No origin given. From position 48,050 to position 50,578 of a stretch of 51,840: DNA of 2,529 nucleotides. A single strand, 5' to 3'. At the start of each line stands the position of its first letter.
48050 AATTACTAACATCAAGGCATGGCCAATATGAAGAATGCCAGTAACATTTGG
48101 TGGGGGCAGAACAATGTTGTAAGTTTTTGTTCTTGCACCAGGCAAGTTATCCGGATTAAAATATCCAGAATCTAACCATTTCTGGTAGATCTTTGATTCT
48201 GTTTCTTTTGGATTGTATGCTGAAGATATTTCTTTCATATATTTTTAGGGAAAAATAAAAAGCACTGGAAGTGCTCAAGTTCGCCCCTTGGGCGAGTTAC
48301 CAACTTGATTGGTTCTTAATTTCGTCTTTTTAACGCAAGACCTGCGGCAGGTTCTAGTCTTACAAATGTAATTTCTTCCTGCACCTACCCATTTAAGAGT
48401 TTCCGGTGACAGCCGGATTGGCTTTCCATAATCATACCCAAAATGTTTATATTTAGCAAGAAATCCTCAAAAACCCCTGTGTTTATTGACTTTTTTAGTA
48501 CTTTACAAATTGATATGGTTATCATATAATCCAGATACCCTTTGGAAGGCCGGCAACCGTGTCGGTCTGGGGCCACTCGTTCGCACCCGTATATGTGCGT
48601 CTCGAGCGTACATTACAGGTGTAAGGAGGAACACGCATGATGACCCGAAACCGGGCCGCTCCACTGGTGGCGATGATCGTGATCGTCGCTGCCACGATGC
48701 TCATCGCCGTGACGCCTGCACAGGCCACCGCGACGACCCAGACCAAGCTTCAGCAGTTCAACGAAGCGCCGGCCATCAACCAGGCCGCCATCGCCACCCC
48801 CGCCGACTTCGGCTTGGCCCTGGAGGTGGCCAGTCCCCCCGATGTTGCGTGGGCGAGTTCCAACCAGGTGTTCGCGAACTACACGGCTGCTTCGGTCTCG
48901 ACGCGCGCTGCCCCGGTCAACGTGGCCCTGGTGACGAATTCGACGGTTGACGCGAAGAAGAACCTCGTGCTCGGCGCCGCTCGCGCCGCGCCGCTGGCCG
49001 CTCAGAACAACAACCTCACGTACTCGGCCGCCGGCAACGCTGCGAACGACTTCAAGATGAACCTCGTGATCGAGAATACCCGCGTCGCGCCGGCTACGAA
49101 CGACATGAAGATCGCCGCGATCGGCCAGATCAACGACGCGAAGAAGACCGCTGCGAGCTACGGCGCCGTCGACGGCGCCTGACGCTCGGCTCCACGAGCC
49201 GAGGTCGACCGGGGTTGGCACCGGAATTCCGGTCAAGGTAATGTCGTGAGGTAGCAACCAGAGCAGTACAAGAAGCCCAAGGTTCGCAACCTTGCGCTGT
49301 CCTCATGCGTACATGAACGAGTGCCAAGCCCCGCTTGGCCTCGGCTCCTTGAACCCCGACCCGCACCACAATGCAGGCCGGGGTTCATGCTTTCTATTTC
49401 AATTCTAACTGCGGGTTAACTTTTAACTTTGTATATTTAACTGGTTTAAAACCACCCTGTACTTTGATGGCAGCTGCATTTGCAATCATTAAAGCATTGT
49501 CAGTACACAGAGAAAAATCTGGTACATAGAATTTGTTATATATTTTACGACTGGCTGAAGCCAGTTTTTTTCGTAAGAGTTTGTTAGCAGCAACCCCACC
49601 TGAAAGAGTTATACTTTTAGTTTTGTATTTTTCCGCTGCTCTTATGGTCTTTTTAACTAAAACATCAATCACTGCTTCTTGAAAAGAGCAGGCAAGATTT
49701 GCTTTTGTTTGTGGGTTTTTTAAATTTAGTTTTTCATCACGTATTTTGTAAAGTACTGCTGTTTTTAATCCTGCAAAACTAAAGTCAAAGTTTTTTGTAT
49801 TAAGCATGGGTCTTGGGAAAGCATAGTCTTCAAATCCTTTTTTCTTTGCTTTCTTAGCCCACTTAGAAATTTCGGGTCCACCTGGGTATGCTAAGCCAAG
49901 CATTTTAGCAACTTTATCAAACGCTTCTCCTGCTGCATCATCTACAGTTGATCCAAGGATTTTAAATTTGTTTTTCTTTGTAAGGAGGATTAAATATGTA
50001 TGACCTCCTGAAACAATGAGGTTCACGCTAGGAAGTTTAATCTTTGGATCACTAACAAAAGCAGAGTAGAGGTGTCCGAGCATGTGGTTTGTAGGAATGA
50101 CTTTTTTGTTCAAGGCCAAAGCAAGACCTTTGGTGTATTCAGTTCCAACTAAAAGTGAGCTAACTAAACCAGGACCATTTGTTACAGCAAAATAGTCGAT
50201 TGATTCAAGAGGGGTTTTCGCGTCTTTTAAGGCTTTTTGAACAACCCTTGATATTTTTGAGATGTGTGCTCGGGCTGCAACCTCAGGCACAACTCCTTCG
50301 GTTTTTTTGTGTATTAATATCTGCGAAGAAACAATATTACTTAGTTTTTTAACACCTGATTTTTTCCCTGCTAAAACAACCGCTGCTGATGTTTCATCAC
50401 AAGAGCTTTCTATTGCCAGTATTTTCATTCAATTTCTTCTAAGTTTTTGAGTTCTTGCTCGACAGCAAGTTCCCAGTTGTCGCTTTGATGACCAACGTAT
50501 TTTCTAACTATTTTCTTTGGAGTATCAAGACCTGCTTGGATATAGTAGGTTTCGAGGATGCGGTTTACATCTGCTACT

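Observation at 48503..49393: GC-rich cassette 3: an actinobacterial-style secreted Ala/Asn-rich protein wired to an AT-rich host-type promoter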

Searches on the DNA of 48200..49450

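Call 7: search_rna_families(source=window, start=48200, end=49450, threshold=evalue, max_evalue=10)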
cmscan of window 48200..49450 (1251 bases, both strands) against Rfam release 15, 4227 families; matches with E-value up to 10: 6.
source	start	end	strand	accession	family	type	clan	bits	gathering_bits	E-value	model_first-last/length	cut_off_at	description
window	49344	49442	-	RF02905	sRNA41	Gene; sRNA;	-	18.9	45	3.8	1-113/113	no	Archaeal Small RNA 41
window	48348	48440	-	RF01420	snoR113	Gene; snRNA; snoRNA; CD-box;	-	18.3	47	0.71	1-103/103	no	Small nucleolar RNA snoR113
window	49345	49391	-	RF00939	mir-504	Gene; miRNA;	-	15.8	57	6.1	1-78/78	no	mir-504 microRNA precursor family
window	49209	49259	-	RF02684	Twister-P5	Gene; ribozyme;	CL00120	15.7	37.6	2.4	1-58/58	no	Type-P5 twister ribozyme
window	48413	48436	+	RF01114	TMV_UPD-PK1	Cis-reg;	-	15.5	33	9.4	1-22/22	no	Pseudoknot of upstream pseudoknot domain (UPD) of the 3'UTR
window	48251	48295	-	RF02162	XIST_A_REPEAT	Gene; sRNA;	-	13.7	33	6.9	1-37/37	no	XIST RNA A repeat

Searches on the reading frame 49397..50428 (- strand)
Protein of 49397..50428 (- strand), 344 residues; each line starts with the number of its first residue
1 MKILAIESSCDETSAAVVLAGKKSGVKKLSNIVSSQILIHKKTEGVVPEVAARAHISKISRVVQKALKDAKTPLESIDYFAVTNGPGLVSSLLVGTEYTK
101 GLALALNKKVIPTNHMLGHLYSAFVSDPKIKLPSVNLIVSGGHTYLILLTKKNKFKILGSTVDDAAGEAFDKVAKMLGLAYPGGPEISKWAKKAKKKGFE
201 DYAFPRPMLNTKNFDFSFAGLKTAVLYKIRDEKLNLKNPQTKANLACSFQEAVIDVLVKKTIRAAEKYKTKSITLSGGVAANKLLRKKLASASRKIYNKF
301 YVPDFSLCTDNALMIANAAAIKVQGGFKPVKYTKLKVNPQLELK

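Call 25: find_related_loci(query=window:49397-50428:-, collection=genome_contigs, flank=4000)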
Query window:49397-50428:- (344 aa) in genome_contigs; peptide patterns used: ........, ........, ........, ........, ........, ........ (x = any residue, [..] = any of these).
510 stretches matched a pattern; 6 encode a relative of the query (tblastn E <= 1e-3); 6 distinct loci.
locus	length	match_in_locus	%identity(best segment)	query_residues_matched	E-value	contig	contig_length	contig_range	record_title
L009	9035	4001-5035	91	1-344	0e+0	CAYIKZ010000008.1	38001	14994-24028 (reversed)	MAG TPA_asm: uncultured Candidatus Saccharibacteria bacterium isolate ERP119705_co23_399 genome assembly, contig: NODE_8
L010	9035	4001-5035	91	1-344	0e+0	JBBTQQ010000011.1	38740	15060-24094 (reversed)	MAG: Patescibacteria group bacterium isolate H41-bin257_1 H41_bin257_1_000000000011, whole genome shotgun sequence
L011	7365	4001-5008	55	3-328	4e-100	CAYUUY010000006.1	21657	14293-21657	MAG TPA_asm: uncultured Candidatus Saccharibacteria bacterium isolate binchicken_co173_290 genome assembly, contig: NODE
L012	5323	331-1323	47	1-322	2e-93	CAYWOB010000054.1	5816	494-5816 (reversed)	MAG TPA_asm: uncultured Candidatus Saccharibacteria bacterium isolate SRP098346_co1_314 genome assembly, contig: NODE_20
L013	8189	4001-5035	87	1-344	0e+0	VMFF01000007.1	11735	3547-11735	MAG: Candidatus Doudnabacteria bacterium Gr01-1014_77 G01um101477_scaffold_1821, whole genome shotgun sequence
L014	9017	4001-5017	49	1-336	1e-84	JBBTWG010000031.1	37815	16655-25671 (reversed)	MAG: Patescibacteria group bacterium isolate H41-bin255_1 H41_bin255_1_000000000031, whole genome shotgun sequence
